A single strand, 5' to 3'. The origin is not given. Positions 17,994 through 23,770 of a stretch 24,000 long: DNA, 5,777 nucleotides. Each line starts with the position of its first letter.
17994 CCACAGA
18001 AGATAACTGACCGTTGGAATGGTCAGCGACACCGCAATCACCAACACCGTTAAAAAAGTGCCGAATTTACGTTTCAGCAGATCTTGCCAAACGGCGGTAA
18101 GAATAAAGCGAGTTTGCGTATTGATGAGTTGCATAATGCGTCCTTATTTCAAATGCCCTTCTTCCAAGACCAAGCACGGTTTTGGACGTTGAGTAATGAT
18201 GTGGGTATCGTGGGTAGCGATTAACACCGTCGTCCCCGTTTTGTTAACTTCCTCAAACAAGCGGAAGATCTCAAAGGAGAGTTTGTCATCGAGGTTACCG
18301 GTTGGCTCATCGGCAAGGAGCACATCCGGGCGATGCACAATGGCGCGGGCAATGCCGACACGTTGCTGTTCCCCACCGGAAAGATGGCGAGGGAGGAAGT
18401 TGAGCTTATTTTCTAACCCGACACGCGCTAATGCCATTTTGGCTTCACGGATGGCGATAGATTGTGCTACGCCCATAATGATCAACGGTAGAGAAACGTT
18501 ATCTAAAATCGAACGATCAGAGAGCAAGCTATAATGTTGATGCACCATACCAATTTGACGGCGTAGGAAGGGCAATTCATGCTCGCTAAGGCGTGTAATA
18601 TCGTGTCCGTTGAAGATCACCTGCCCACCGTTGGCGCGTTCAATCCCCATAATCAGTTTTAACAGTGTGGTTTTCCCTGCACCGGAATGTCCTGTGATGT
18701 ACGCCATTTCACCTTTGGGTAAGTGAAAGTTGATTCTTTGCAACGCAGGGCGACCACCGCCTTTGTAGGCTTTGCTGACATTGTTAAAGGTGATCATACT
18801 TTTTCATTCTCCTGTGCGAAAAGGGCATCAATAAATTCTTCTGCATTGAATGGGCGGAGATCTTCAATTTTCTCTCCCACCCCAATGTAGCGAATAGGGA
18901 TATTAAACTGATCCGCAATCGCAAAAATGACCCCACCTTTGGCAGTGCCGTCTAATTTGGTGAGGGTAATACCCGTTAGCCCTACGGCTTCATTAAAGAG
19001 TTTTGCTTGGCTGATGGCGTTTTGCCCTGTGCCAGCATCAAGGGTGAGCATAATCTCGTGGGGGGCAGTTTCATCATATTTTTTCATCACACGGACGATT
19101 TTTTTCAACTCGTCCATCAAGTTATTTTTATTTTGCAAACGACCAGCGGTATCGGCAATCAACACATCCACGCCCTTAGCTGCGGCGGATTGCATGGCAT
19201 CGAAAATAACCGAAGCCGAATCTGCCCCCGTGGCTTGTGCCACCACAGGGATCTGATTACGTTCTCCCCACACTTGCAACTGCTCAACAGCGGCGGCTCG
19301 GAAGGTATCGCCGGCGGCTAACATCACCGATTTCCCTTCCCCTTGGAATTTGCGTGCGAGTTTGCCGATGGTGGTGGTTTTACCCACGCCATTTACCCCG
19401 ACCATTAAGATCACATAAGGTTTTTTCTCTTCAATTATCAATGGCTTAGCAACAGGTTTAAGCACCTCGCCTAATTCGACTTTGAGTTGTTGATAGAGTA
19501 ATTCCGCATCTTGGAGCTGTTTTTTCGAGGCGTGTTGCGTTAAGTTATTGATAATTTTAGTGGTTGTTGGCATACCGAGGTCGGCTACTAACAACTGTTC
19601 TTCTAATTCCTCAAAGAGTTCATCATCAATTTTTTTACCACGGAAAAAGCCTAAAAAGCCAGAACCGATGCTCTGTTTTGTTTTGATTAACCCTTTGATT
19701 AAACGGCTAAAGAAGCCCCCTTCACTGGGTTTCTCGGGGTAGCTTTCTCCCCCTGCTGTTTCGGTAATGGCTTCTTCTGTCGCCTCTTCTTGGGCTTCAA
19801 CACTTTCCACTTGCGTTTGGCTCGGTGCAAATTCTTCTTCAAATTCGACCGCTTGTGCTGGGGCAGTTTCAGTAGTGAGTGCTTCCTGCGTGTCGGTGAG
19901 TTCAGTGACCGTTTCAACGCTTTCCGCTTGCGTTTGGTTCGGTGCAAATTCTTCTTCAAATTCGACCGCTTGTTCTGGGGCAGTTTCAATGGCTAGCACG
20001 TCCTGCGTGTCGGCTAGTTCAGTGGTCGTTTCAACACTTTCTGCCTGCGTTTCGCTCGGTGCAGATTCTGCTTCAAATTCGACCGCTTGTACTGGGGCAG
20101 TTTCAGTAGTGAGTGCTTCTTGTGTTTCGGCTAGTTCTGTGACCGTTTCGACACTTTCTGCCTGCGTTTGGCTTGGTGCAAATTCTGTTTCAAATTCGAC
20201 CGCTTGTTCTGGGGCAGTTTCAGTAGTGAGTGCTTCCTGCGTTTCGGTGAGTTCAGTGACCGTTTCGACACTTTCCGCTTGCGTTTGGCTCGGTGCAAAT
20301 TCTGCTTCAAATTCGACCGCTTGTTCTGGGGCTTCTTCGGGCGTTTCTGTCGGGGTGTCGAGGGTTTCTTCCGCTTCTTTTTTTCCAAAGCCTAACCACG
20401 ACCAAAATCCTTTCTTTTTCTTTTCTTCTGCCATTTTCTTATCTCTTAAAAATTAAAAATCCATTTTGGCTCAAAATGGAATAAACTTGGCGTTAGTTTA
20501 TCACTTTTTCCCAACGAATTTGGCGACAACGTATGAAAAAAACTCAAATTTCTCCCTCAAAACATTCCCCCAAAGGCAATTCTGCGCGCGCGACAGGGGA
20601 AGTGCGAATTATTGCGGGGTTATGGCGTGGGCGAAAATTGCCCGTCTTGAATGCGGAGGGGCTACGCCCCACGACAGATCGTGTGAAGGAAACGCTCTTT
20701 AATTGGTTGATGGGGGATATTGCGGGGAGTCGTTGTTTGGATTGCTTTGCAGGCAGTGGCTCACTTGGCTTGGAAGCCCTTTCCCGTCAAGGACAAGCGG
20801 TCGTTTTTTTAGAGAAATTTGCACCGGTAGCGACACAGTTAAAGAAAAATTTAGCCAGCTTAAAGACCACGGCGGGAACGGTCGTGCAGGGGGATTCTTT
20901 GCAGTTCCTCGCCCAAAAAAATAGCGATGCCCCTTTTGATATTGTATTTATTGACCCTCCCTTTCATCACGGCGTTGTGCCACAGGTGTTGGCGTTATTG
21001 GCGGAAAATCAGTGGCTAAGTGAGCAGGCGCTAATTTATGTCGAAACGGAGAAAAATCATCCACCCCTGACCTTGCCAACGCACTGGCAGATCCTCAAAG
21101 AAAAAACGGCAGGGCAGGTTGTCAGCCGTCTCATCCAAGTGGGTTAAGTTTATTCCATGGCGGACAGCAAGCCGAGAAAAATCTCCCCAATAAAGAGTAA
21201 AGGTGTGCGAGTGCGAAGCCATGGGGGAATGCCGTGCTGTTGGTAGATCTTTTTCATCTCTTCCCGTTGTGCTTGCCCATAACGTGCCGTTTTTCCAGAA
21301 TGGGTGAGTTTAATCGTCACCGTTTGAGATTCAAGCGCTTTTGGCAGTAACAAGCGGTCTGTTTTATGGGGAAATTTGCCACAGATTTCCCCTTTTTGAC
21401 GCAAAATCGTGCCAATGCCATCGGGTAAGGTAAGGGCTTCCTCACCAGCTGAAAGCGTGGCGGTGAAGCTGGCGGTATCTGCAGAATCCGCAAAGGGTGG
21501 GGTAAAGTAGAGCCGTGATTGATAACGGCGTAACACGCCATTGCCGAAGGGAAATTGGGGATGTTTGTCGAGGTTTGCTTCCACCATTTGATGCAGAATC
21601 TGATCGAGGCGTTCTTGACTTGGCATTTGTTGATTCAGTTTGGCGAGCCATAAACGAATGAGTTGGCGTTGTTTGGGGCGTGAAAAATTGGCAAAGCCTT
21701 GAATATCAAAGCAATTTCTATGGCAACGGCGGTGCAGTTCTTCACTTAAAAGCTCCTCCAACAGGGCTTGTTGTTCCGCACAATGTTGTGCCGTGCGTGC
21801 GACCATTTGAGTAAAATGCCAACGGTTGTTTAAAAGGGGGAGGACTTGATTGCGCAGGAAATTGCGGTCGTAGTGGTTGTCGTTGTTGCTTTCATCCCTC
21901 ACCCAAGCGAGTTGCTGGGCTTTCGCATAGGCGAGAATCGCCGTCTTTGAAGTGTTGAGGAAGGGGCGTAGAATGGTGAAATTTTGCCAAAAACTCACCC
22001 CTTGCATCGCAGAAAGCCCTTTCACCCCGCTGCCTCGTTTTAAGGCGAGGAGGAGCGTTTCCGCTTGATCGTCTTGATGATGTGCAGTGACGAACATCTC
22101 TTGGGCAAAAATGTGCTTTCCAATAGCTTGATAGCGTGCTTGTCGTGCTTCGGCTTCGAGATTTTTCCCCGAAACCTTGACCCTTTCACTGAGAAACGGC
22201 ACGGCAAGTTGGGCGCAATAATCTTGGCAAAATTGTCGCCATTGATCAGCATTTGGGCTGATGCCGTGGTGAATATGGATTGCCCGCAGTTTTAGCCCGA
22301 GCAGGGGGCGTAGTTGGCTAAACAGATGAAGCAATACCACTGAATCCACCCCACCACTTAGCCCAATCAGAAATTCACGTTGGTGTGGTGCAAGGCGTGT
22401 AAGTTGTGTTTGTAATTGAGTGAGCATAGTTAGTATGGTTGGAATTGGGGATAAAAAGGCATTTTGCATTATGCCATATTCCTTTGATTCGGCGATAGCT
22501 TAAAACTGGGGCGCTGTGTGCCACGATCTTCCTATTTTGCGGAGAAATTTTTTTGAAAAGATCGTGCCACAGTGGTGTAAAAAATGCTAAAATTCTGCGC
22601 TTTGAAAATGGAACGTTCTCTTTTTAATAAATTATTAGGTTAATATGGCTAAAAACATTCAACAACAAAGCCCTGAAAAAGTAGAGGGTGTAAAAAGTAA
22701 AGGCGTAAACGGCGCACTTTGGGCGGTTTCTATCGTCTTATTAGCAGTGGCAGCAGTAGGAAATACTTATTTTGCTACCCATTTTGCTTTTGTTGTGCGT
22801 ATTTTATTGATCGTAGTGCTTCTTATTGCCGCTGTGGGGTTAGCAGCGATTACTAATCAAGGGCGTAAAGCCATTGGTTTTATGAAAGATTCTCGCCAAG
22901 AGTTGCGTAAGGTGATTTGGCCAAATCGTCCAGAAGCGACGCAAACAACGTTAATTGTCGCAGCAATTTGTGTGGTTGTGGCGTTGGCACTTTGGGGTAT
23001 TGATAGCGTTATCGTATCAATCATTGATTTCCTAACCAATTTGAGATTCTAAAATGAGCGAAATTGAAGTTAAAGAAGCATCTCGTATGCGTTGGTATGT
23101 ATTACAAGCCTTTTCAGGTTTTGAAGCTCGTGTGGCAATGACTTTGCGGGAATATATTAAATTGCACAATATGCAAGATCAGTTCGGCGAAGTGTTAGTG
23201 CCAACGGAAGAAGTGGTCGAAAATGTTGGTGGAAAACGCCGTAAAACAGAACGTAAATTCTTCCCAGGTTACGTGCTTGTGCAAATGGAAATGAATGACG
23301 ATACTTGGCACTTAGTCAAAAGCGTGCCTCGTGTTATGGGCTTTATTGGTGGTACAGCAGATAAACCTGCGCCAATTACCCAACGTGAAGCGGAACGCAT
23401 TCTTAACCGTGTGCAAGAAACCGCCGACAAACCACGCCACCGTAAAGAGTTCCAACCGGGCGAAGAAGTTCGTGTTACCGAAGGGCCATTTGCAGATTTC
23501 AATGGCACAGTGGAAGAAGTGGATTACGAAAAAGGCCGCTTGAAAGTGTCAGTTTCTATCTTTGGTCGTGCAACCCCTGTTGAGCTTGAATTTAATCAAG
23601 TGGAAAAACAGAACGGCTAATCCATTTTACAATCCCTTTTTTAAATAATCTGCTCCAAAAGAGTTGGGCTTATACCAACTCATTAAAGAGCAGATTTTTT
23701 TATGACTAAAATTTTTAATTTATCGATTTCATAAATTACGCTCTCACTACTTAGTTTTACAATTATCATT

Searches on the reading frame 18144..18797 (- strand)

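Call 68: search_protein_families(library=pfam, proteins=[window:18144-18797:-], max_evalue=0.001)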
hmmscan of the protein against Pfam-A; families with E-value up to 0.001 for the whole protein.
window:18144-18797:- (217 aa): 6 families
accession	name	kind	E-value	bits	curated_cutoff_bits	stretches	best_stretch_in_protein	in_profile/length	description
PF00005.33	ABC_tran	-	1.3e-35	123.4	25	1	19-166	1-136/137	ABC transporter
PF13304.12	AAA_21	-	1.2e-07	32.6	27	1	100-201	220-303/304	AAA domain, putative AbiEii toxin, Type IV TA system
PF25199.1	nSTAND_NTPase5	-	0.00054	20.3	34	0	29-73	41-86/145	Novel STAND NTPase 5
PF13191.12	AAA_16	-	0.00059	20.8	32.6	0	27-66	24-61/167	AAA ATPase domain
PF13604.12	AAA_30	-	0.00075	19.7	27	0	30-62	19-51/191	AAA domain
PF13401.12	AAA_22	-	0.00076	20.2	27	0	31-51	7-27/130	AAA domain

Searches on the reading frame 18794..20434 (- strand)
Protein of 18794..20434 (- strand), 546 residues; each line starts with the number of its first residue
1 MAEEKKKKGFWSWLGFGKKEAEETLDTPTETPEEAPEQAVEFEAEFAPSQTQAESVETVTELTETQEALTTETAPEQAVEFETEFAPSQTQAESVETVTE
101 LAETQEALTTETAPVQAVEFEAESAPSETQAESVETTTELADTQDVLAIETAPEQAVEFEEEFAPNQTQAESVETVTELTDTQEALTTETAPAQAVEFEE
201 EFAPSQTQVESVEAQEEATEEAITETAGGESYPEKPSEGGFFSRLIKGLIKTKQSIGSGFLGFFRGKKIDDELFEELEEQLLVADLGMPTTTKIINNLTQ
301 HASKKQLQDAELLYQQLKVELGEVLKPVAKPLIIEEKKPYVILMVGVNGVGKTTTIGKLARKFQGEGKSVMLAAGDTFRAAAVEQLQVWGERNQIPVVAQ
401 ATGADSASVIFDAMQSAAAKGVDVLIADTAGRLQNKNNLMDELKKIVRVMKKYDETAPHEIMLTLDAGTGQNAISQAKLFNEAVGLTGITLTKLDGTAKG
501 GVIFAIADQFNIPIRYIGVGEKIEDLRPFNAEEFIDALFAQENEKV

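Call 68: search_protein_families(library=pfam, proteins=[window:18794-20434:-], max_evalue=0.001)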
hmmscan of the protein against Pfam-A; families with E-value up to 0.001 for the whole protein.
window:18794-20434:- (546 aa): 6 families
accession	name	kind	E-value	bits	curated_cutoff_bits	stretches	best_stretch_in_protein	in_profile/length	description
PF00448.28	SRP54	-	5.3e-77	258.3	22.7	1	339-539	1-195/196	SRP54-type protein, GTPase domain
PF02881.24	SRP54_N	-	8.4e-14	52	22.4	1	257-321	6-75/75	SRP54-type protein, helical bundle domain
PF06414.18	Zeta_toxin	-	6e-08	32.8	22.3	1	333-445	10-119/199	Zeta toxin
PF13207.12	AAA_17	-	4.4e-05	24.2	27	1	345-446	1-95/136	AAA domain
PF13401.12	AAA_22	-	0.00017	22.4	27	1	338-449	4-110/130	AAA domain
PF13671.12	AAA_33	-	0.00031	21.5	27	1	341-429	1-78/143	AAA domain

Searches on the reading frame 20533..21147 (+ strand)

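Call 68: search_protein_families(library=pfam, proteins=[window:20533-21147:+], max_evalue=0.001)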
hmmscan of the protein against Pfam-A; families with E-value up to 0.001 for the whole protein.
window:20533-21147:+ (204 aa): 2 families
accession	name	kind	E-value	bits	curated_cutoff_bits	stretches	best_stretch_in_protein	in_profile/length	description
PF03602.21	Cons_hypoth95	-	9.8e-61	205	24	1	24-200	1-180/182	Conserved hypothetical protein 95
PF05175.20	MTS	-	4e-06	27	23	1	57-149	25-113/170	Methyltransferase small domain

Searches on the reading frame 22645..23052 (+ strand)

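Call 68: search_protein_families(library=pfam, proteins=[window:22645-23052:+], max_evalue=0.001)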
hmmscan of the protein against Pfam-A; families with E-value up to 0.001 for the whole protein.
window:22645-23052:+ (135 aa): 1 family
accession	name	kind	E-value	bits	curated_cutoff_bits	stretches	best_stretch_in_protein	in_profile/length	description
PF00584.25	SecE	-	2.7e-18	66.1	22.7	1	78-130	2-54/55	SecE/Sec61-gamma subunits of protein translocation complex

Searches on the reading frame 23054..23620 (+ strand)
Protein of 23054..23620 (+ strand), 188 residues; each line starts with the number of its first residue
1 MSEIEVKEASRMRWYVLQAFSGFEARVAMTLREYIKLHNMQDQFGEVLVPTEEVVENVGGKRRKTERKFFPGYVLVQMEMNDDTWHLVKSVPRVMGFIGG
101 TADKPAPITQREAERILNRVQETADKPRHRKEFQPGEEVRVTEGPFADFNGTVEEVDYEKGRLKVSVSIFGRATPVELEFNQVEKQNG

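Call 68: search_protein_families(library=pfam, proteins=[window:23054-23620:+], max_evalue=0.001)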
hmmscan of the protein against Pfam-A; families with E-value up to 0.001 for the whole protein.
window:23054-23620:+ (188 aa): 2 families
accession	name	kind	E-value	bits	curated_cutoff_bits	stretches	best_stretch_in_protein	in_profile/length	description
PF02357.24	NusG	-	6.1e-29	100.8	22.2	1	12-117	1-93/93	Transcription termination factor nusG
PF00467.35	KOW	-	1.1e-08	35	22.3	1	135-164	1-30/32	KOW motif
